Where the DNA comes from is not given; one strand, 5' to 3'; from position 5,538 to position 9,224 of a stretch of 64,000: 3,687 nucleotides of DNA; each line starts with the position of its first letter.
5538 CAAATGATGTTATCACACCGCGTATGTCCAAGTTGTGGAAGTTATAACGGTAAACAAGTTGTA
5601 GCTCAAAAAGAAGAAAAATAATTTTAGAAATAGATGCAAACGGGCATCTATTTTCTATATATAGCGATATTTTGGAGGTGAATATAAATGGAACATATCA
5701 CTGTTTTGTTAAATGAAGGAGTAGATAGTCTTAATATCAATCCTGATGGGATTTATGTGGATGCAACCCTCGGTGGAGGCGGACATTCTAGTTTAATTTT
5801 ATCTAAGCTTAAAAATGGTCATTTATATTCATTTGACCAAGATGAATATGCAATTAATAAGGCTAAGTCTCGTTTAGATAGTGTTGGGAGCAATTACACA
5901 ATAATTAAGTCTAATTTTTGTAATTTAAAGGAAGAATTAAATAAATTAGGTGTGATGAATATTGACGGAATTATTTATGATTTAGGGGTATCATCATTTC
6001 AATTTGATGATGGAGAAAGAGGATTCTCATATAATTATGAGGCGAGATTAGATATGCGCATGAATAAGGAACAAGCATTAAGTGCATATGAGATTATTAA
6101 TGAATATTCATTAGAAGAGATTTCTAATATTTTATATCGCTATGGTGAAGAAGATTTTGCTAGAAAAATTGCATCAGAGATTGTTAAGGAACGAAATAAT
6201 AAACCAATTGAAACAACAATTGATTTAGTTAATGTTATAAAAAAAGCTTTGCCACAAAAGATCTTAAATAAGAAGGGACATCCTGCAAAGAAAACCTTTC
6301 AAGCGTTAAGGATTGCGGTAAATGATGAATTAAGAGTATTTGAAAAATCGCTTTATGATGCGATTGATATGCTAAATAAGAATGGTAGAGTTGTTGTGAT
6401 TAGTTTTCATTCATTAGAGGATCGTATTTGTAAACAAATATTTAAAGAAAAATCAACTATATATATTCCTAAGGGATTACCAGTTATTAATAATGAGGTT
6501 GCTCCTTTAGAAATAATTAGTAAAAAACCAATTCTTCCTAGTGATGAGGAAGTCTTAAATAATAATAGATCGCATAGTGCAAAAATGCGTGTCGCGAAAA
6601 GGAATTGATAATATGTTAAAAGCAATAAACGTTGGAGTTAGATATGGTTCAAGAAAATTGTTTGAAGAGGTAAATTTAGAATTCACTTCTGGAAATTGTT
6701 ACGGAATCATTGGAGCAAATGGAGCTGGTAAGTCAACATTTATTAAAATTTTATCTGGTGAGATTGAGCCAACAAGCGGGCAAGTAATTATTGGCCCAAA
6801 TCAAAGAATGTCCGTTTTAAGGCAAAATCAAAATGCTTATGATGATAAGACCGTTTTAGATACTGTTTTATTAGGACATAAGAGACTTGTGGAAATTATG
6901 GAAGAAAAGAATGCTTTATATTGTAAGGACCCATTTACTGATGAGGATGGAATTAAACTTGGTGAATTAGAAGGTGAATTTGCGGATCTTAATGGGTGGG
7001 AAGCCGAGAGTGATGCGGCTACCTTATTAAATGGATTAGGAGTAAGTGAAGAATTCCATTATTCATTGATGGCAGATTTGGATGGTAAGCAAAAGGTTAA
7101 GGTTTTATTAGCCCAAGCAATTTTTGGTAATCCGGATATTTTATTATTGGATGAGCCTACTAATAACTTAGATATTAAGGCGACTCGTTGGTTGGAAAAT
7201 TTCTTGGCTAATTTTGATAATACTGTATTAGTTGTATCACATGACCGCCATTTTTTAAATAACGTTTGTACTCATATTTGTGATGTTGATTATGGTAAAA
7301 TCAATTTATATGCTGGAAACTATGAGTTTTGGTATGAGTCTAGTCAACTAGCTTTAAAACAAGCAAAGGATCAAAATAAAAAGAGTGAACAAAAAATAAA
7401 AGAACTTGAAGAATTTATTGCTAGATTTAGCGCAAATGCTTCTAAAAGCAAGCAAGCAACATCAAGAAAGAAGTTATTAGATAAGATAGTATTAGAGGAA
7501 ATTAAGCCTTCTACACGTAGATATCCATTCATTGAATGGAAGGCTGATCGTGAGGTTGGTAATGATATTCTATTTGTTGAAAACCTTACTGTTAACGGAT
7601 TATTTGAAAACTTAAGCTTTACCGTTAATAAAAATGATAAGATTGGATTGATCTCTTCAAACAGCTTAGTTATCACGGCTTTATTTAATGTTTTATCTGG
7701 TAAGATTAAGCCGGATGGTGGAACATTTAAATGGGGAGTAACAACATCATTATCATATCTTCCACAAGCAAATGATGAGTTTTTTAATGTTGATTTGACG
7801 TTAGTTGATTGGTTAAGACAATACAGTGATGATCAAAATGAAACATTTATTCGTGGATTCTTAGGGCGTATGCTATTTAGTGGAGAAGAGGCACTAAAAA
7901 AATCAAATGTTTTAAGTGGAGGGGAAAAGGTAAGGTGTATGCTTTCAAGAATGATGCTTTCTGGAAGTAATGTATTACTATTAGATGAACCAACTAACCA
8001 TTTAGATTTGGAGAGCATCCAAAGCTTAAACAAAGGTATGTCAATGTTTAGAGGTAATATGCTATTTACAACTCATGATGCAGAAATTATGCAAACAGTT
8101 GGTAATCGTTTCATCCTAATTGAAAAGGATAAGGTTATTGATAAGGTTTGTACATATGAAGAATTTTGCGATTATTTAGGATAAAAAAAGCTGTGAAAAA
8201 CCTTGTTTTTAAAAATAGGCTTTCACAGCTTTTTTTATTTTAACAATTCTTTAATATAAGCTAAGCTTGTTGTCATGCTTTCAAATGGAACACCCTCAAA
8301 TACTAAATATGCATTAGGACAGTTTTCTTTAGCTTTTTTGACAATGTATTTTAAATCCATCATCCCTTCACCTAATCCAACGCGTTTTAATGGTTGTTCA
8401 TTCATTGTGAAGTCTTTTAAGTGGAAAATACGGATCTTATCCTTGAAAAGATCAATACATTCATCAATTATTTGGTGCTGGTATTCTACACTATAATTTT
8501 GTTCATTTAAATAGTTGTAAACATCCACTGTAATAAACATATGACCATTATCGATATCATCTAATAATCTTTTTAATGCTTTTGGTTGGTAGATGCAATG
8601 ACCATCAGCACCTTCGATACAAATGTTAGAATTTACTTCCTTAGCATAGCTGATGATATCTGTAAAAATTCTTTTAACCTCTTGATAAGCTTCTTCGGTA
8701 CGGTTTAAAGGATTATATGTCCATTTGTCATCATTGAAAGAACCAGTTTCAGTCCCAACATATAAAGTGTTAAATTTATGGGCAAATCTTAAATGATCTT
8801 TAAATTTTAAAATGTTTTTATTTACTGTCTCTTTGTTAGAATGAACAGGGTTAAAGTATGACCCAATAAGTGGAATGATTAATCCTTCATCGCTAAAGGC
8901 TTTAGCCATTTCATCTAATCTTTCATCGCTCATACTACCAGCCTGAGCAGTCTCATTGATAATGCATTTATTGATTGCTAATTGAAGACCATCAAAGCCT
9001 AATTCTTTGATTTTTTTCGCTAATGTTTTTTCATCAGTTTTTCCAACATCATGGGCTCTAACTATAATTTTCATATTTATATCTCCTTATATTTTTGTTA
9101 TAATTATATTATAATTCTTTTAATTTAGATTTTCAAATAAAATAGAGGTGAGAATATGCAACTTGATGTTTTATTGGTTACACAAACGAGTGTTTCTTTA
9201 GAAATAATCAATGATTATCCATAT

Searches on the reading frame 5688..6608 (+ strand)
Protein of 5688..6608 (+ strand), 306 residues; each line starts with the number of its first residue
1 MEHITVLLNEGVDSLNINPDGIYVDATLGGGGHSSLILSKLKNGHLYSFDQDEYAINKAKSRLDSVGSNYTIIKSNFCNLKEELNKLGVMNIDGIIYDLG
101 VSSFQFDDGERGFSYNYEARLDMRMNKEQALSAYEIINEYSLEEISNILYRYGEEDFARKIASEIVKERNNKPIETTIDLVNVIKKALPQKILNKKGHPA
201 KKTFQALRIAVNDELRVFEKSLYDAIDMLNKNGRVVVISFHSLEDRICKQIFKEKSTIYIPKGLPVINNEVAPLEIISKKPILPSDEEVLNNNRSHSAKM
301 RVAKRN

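Call 64: search_protein_families(library=pfam, proteins=[window:5688-6608:+], max_evalue=0.001)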
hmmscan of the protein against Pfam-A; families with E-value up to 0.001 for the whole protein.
window:5688-6608:+ (306 aa): 2 families
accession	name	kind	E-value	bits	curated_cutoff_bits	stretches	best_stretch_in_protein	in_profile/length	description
PF01795.25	Methyltransf_5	-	2.9e-123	411.7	27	1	2-305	3-308/309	MraW methylase family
PF13847.12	Methyltransf_31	-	7.7e-05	22.9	27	0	30-96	13-84/145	Methyltransferase domain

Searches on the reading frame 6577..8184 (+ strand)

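Call 64: search_protein_families(library=pfam, proteins=[window:6577-8184:+], max_evalue=0.001)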
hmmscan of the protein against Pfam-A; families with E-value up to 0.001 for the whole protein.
window:6577-8184:+ (535 aa): 5 families
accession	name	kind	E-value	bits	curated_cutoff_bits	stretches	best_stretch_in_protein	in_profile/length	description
PF00005.33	ABC_tran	-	2.8e-36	125.6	25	2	30-196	2-137/137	ABC transporter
PF12848.13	ABC_tran_Xtn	-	4e-22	78.5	25.9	1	235-315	1-79/85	ABC transporter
PF13304.12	AAA_21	-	7.3e-13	49.7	27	0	42-60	2-20/304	AAA domain, putative AbiEii toxin, Type IV TA system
PF02463.25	SMC_N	-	2.2e-07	31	40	0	309-513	135-209/220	RecF/RecN/SMC N terminal domain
PF13476.12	AAA_23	-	0.00068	20.8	27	0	29-59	10-39/201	AAA domain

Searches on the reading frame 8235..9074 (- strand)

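Call 64: search_protein_families(library=pfam, proteins=[window:8235-9074:-], max_evalue=0.001)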
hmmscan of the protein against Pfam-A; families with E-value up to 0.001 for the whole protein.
window:8235-9074:- (279 aa): 1 family
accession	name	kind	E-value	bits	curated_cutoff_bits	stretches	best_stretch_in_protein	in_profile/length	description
PF01261.30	AP_endonuc_2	-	2.7e-25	89.9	31.1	1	20-260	2-228/249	Xylose isomerase-like TIM barrel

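Call 66: search_protein_families(library=padloc, proteins=[window:8235-9074:-], max_evalue=0.001)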
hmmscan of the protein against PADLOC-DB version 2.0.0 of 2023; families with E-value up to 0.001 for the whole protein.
window:8235-9074:- (279 aa): 0 families
